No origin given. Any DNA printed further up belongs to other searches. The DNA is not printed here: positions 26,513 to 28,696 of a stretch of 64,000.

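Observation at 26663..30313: Tandem paralogous Cas4/Dna2-like Fe-S PD-(D/E)XK nucleases fused to C-terminal OB-fold-like modules, with no CRISPR context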

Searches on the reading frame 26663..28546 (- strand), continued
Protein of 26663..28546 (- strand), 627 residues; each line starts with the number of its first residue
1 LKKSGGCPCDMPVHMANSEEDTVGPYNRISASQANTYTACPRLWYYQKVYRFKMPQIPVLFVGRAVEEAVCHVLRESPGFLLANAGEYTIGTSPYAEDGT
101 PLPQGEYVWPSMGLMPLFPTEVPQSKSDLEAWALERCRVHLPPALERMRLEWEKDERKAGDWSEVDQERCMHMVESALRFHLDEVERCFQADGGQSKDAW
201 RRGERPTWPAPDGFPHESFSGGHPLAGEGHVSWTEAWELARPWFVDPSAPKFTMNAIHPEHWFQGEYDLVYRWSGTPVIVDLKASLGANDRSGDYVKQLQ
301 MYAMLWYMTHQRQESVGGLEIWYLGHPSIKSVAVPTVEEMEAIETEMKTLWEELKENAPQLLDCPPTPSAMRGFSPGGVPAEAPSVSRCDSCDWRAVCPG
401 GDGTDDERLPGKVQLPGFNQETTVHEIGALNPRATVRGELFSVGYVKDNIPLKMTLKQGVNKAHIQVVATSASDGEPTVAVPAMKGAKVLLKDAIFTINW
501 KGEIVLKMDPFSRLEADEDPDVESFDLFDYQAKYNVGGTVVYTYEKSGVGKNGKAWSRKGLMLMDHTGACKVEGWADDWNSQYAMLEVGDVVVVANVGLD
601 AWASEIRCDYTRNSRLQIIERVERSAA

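Call 32: fold_search(model_id=the predicted structure, library=pdb)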
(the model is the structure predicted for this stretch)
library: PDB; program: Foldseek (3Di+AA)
matches with E <= 10: 1037; with E <= 0.001: 100
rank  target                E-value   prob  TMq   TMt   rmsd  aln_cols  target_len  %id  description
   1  4gop_C                1.6e-08  1.00  0.13  0.19  16.3       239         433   15  Structure and Conformational Change of a Replication Protein A Heterotrimer Bound to ssDNA (released 2012-11-28)
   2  3u58_B                1.6e-07  1.00  0.11  0.30  16.2       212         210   10  Crystal Structure of the Tetrahymena telomerase processivity factor Teb1 AB (released 2011-12-28)
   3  3u58_C                1.8e-07  1.00  0.11  0.30  16.1       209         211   10  Crystal Structure of the Tetrahymena telomerase processivity factor Teb1 AB (released 2011-12-28)
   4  3u58_A                3.1e-07  1.00  0.11  0.30  16.6       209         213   10  Crystal Structure of the Tetrahymena telomerase processivity factor Teb1 AB (released 2011-12-28)
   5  3rn2_A                3.1e-07  1.00  0.11  0.32  14.1       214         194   12  Structural Basis of Cytosolic DNA Recognition by Innate Immune Receptors (released 2012-04-25)
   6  5yzw_B                3.7e-07  1.00  0.11  0.30  14.7       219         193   11  Crystal structure of p204 HINb domain (released 2018-12-19)
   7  1jmc_A                3.9e-07  1.00  0.12  0.30  14.4       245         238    9  SINGLE STRANDED DNA-BINDING DOMAIN OF HUMAN REPLICATION PROTEIN A BOUND TO SINGLE STRANDED DNA, RPA70 SUBUNIT, RESIDUE (released 1997-10-16)
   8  2oq0_B                3.9e-07  1.00  0.11  0.32  14.6       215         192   15  Crystal Structure of the First HIN-200 Domain of Interferon-Inducible Protein 16 (released 2007-02-27)
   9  8idx_A                4.6e-07  1.00  0.12  0.35  14.5       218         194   11  Structure of p205 HIN (released 2024-02-14)
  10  4l5t_A                5.2e-07  1.00  0.11  0.31  14.9       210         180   14  Crystal structure of the tetrameric p202 HIN2 (released 2013-07-31)
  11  4l5q                  7.6e-07  1.00  0.11  0.31  14.2       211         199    9  Crystal structure of p202 HIN1 (released 2013-07-31)
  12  4l5t_C                8.5e-07  1.00  0.11  0.32  15.1       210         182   14  Crystal structure of the tetrameric p202 HIN2 (released 2013-07-31)
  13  5yzw_A                8.5e-07  1.00  0.11  0.30  14.8       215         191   11  Crystal structure of p204 HINb domain (released 2018-12-19)
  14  4l5t_D                9.5e-07  1.00  0.11  0.32  14.7       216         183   15  Crystal structure of the tetrameric p202 HIN2 (released 2013-07-31)
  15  3rn2_B                1.0e-06  1.00  0.11  0.31  14.1       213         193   12  Structural Basis of Cytosolic DNA Recognition by Innate Immune Receptors (released 2012-04-25)
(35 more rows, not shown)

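Call 33: search_protein_representatives(alignment_id=A3)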
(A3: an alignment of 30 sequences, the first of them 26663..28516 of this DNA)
Query: 30 sequences, 612 profile positions. Proteins with E-value up to 0.001 (for the whole library): 568; up to 1e-10: 199; up to 1e-30: 76. The best 150 are listed.
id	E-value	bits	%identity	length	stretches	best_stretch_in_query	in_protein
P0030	3.8e-255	864.6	-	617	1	1-611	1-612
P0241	5.7e-206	702.1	-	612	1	1-608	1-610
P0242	2.7e-201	686.7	-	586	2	112-610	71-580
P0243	2.5e-186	637.3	-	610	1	1-610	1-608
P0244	6.1e-167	573.2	-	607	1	1-609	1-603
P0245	3.5e-152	524.5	-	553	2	224-611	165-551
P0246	6.5e-152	523.6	-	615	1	1-597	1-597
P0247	1.8e-144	499.0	-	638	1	1-610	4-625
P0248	4.1e-141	487.9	-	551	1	1-609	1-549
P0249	2.2e-140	485.5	-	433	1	167-606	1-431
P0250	3.3e-140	484.9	-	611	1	1-607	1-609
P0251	1.4e-139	482.8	-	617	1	1-585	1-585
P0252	1.8e-138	479.2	-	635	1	13-609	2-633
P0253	2.8e-138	478.6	-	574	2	112-610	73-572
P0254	5.6e-138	477.6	-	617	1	1-610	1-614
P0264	3.4e-114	399.0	-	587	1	1-609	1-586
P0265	3.9e-114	398.8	-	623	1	1-608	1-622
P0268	3.0e-104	366.2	-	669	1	26-610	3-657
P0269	1.8e-100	353.7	-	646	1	26-607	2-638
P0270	6.0e-99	348.6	-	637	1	37-562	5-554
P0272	5.0e-92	325.8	-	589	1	51-605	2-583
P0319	5.4e-30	120.9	-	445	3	221-385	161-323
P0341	1.1e-25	106.6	-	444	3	225-389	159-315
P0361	5.0e-22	94.6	-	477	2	223-365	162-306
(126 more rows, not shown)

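Call 39: find_encoding_contigs(protein=P0341, flank=8000, max_places=4)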
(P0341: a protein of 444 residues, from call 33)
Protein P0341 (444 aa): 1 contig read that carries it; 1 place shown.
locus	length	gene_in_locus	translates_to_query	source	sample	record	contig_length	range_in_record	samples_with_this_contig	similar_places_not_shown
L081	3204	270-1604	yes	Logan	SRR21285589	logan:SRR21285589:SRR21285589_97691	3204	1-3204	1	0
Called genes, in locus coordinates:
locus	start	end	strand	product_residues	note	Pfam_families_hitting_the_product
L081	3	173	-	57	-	?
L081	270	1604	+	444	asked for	PF12705:PDDEXK_1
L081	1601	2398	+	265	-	PF01209:Ubie_methyltran (weak), PF13489:Methyltransf_23, PF08241:Methyltransf_11, PF08242:Methyltransf_12, PF13649:Methyltransf_25, PF13847:Methyltransf_31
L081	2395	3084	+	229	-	-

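Call 40: find_encoding_contigs(protein=P0265, flank=8000, max_places=3)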
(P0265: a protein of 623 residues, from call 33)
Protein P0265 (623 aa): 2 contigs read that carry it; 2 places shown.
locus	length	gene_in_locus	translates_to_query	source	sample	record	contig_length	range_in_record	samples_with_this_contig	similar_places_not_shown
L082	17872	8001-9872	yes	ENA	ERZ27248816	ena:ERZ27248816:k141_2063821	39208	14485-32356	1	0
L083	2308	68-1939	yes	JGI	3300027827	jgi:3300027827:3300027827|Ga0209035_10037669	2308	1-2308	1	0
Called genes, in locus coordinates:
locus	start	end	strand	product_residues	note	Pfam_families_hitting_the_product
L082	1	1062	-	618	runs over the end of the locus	PF02129:Peptidase_S15, PF08530:PepX_C (weak)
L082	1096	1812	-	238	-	PF00753:Lactamase_B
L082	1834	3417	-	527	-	PF23381:Beta-prop_IFT122_1st (faint), PF23414:Beta-prop_EML_2 (faint), PF13360:PQQ_2 (faint), PF18911:PKD_4 (weak), PF22352:K319L-like_PKD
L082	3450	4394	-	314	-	PF02926:THUMP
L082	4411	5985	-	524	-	PF13522:GATase_6, PF13537:GATase_7, PF00156:Pribosyltran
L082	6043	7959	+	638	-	PF12705:PDDEXK_1 (weak)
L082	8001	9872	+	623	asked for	PF12705:PDDEXK_1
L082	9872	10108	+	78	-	-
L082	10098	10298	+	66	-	-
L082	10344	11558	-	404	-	PF00520:Ion_trans (weak), PF07885:Ion_trans_2, PF02254:TrkA_N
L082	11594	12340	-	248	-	PF09754:PAC2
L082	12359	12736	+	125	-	-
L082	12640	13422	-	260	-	PF00575:S1 (weak), PF07541:EIF_2_alpha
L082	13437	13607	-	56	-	PF01667:Ribosomal_S27e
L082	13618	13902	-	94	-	PF00935:Ribosomal_L44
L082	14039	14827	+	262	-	-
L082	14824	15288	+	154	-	-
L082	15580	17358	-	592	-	PF04068:Fer4_RLI, PF00037:Fer4 (weak), PF12837:Fer4_6 (weak), PF02463:SMC_N (faint), PF00004:AAA (faint), PF00005:ABC_tran, PF13304:AAA_21 (faint), PF00005:ABC_tran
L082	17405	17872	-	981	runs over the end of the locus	PF00072:Response_reg (faint), PF01326:PPDK_N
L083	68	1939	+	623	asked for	PF12705:PDDEXK_1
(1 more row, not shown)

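Call 41: find_encoding_contigs(protein=P0268, flank=8000, max_places=3)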
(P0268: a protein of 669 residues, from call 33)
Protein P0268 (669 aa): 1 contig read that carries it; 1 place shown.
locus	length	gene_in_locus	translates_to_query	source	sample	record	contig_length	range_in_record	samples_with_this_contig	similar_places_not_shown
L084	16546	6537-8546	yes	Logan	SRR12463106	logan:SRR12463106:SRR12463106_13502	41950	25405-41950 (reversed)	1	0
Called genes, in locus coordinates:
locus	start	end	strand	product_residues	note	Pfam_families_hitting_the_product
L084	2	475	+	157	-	?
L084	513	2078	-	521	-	PF07992:Pyr_redox_2 (faint), PF00070:Pyr_redox (faint), PF00890:FAD_binding_2 (weak), PF01266:DAO (weak), PF03486:HI0933_like (faint), PF12831:FAD_oxidored, PF13450:NAD_binding_8, PF01593:Amino_oxidase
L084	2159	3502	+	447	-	-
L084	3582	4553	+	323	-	PF00494:SQS_PSY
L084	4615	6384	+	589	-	PF04068:Fer4_RLI, PF00037:Fer4 (weak), PF12837:Fer4_6 (weak), PF02463:SMC_N (faint), PF00005:ABC_tran, PF13238:AAA_18 (faint), PF13304:AAA_21 (faint), PF00005:ABC_tran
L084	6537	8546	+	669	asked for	PF12705:PDDEXK_1 (faint)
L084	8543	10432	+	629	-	PF12705:PDDEXK_1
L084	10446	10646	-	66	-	-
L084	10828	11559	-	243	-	PF09754:PAC2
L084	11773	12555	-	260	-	PF00575:S1 (weak), PF07541:EIF_2_alpha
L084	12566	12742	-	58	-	PF01667:Ribosomal_S27e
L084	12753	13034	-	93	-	PF00935:Ribosomal_L44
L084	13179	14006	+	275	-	-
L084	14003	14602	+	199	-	-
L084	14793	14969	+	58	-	PF01907:Ribosomal_L37e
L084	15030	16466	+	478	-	PF13522:GATase_6 (weak), PF13537:GATase_7, PF00156:Pribosyltran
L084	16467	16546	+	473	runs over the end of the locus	PF13522:GATase_6, PF13537:GATase_7, PF00156:Pribosyltran (weak)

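Call 42: find_encoding_contigs(protein=P0319, flank=8000, max_places=3)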
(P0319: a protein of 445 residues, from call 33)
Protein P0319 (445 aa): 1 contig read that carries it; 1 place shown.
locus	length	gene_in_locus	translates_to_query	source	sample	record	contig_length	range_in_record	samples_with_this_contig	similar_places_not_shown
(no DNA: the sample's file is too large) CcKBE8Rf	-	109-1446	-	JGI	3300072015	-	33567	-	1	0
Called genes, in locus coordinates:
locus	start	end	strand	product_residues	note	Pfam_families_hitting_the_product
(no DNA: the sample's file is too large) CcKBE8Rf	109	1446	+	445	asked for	PF12705:PDDEXK_1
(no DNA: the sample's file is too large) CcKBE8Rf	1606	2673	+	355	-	-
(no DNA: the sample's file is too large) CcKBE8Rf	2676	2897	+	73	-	-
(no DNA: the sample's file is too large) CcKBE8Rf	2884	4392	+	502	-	PF00919:UPF0004, PF04055:Radical_SAM, PF18693:TRAM_2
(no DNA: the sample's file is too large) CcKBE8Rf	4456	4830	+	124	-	PF03899:ATP-synt_I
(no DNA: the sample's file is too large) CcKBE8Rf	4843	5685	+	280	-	PF00119:ATP-synt_A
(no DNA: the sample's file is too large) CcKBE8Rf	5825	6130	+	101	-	PF00137:ATP-synt_C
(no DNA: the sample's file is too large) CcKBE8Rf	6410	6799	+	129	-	-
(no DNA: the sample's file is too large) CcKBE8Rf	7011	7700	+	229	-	PF25213:HVO_A0261_N (faint), PF00027:cNMP_binding, PF13545:HTH_Crp_2, PF00325:Crp (weak)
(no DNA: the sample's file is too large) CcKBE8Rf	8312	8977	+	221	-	PF00005:ABC_tran, PF13304:AAA_21 (faint)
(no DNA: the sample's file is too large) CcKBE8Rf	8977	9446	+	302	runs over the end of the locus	PF18075:FtsX_ECD, PF02687:FtsX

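Call 44: list_cluster_members(proteins=[P0264, P0265, P0268, P0269, P0270, P0272, P0319, P0341, P0361, P0247])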
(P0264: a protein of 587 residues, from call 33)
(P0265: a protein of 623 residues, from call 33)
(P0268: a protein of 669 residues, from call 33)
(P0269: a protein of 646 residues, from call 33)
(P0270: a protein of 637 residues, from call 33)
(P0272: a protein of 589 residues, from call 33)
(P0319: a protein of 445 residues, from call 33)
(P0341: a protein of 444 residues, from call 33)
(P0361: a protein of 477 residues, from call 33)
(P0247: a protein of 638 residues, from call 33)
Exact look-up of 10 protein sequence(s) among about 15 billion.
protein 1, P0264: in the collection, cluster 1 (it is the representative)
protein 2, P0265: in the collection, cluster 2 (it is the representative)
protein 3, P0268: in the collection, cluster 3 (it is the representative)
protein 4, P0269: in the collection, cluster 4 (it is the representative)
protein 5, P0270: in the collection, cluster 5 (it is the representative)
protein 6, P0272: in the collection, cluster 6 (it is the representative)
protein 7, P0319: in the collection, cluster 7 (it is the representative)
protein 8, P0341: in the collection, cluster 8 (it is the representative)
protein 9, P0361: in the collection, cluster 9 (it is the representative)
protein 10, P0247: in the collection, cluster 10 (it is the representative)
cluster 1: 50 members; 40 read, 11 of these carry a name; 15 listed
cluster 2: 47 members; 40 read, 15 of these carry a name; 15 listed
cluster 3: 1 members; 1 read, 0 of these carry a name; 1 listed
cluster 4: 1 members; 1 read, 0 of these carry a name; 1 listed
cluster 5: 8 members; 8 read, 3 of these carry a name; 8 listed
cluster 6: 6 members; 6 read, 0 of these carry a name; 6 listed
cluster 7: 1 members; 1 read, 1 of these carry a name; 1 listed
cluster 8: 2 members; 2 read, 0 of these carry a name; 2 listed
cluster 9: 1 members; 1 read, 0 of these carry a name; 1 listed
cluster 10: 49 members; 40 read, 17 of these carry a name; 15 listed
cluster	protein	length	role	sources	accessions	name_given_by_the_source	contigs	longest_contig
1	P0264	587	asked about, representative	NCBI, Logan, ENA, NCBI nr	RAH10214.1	MAG: hypothetical protein CMA23_004640 [Methanobacteriota archaeon] | MAG: hypothetical protein CMA23_004640 [Euryarchaeota archaeon]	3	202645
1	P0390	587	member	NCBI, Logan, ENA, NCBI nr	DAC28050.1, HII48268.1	MAG TPA: hypothetical protein HA330_00125 [Candidatus Thalassarchaeaceae archaeon] | MAG TPA: hypothetical protein D7H85_00125 [Candidatus Poseidoniales archaeon]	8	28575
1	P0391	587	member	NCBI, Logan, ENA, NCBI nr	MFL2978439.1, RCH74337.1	MAG: hypothetical protein DBX05_01255 [Candidatus Poseidoniales archaeon]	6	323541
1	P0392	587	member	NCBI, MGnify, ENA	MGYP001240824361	FL=1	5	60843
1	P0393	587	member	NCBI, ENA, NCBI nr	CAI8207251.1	MAG: Uncharacterised protein [Methanobacteriota archaeon] | MAG: Uncharacterised protein [Euryarchaeota archaeon]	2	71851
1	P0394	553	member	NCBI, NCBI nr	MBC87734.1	MAG: hypothetical protein CMB12_00395 [Euryarchaeota archaeon] | hypothetical protein [Euryarchaeota archaeon]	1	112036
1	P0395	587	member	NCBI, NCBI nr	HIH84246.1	MAG TPA: hypothetical protein HA345_02435 [Candidatus Thalassarchaeaceae archaeon] | hypothetical protein [Candidatus Thalassarchaeaceae archaeon]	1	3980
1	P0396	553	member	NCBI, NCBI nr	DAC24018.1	MAG TPA: hypothetical protein D7H94_02430 [Candidatus Poseidoniales archaeon]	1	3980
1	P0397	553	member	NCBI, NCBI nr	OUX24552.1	MAG: hypothetical protein CBE15_03385 [Euryarchaeota archaeon TMED255]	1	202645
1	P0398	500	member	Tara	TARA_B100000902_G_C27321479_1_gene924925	strand:- start:1853 stop:3355 length:1503 start_codon:yes stop_codon:yes ...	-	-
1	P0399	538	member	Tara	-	strand:- start:179 stop:1795 length:1617 start_codon:yes stop_codon:yes gene_type:complete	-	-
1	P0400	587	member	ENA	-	-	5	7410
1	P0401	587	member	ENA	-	-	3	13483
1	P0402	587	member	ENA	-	-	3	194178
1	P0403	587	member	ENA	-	-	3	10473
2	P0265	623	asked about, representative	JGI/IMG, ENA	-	-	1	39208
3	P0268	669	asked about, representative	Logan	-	-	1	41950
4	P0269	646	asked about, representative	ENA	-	-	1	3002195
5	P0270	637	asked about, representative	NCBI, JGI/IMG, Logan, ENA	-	-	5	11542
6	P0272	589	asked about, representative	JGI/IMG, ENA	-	-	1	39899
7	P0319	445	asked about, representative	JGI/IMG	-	hypothetical protein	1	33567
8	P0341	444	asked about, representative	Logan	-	-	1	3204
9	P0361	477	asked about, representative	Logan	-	-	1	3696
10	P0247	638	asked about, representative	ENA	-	-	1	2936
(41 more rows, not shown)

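Call 62: find_homologous_proteins(query=P0341)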
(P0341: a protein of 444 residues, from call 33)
Query P0341 (444 aa): 23 proteins with E <= 0.001 among 8000 candidates.
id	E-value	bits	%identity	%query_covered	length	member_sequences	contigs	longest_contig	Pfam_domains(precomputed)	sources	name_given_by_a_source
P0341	0.0e+0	1036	100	100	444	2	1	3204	PF12705.14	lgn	-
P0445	2.2e-171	589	60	96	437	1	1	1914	PF12705.14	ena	-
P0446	9.2e-154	531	54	95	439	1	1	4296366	PF12705.14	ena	-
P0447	5.9e-153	528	56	95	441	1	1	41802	PF12705.14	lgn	-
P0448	2.5e-148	513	55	96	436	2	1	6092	PF12705.14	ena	-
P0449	5.5e-147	509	55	95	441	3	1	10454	PF12705.14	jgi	jgi:hypothetical protein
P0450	8.4e-145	502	51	96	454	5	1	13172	PF12705.14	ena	-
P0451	5.3e-143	496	54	97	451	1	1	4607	PF12705.14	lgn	-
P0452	1.1e-142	495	52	96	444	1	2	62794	PF12705.14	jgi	jgi:PD-(D/E)XK nuclease superfamily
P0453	9.9e-140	485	54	92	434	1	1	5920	PF12705.14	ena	-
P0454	7.2e-139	482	54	97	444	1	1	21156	PF12705.14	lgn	-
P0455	4.1e-128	447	47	97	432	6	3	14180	PF12705.14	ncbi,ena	-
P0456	1.7e-127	444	47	96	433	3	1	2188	PF12705.14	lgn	-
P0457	4.9e-127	443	51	97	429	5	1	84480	PF12705.14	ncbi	-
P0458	2.7e-126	441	51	95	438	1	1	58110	PF12705.14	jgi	jgi:hypothetical protein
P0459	5.8e-126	439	49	95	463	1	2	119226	PF12705.14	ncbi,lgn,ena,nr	ncbi:MAG: hypothetical protein EXS14_09145 [Planctomycetes bacterium]|nr:hypothetical protein [Planc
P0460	2.5e-119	418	47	95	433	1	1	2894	PF12705.14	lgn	-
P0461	6.3e-119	416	48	96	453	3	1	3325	PF12705.14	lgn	-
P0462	1.8e-117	411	47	95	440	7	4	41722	PF12705.14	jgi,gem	jgi:hypothetical protein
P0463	3.6e-110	387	50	80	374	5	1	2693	PF12705.14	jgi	jgi:hypothetical protein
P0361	4.4e-83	298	41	98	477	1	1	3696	PF12705.14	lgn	-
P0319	2.4e-78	282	37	89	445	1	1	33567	PF12705.14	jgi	jgi:hypothetical protein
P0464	1.6e-7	49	32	27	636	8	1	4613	PF12705.14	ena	-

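Call 63: find_encoding_contigs(protein=P0446, flank=8000, max_places=2)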
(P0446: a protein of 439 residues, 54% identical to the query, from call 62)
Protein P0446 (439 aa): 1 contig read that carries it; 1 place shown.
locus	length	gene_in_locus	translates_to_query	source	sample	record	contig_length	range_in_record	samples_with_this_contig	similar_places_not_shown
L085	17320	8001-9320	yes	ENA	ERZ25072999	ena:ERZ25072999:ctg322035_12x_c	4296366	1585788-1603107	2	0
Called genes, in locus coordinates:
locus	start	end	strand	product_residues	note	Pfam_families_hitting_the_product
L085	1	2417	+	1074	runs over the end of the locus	PF13442:Cytochrome_CBB3 (faint), PF00034:Cytochrom_C (faint), PF14522:Cytochrome_C7 (faint), PF02433:FixO (faint)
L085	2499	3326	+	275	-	PF02985:HEAT (faint), PF13646:HEAT_2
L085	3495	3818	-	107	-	PF12838:Fer4_7 (faint), PF14697:Fer4_21 (faint)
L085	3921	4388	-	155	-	-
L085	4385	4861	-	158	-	-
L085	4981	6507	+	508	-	PF16822:ALGX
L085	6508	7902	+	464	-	PF03062:MBOAT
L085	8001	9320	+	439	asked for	PF12705:PDDEXK_1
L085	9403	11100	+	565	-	PF04389:Peptidase_M28, PF01546:Peptidase_M20, PF13180:PDZ_2 (weak), PF17820:PDZ_6 (weak)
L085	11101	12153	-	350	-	PF00491:Arginase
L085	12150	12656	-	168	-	PF05991:NYN_YacP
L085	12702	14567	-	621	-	PF17900:Peptidase_M1_N, PF01433:Peptidase_M1, PF09127:Leuk-A4-hydro_C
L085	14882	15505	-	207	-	PF02985:HEAT (faint), PF13646:HEAT_2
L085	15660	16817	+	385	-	PF13489:Methyltransf_23 (faint), PF03602:Cons_hypoth95 (weak), PF05175:MTS, PF06325:PrmA, PF10294:Methyltransf_16 (weak), PF13649:Methyltransf_25, PF13847:Methyltransf_31, PF08242:Methyltransf_12 (weak)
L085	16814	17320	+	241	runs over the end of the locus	PF13428:TPR_14 (faint), PF07719:TPR_2 (faint), PF00515:TPR_1 (faint), PF13414:TPR_11 (faint), PF13431:TPR_17 (faint), PF13432:TPR_16 (weak), PF14559:TPR_19 (weak), PF23914:TPR_CcmH_CycH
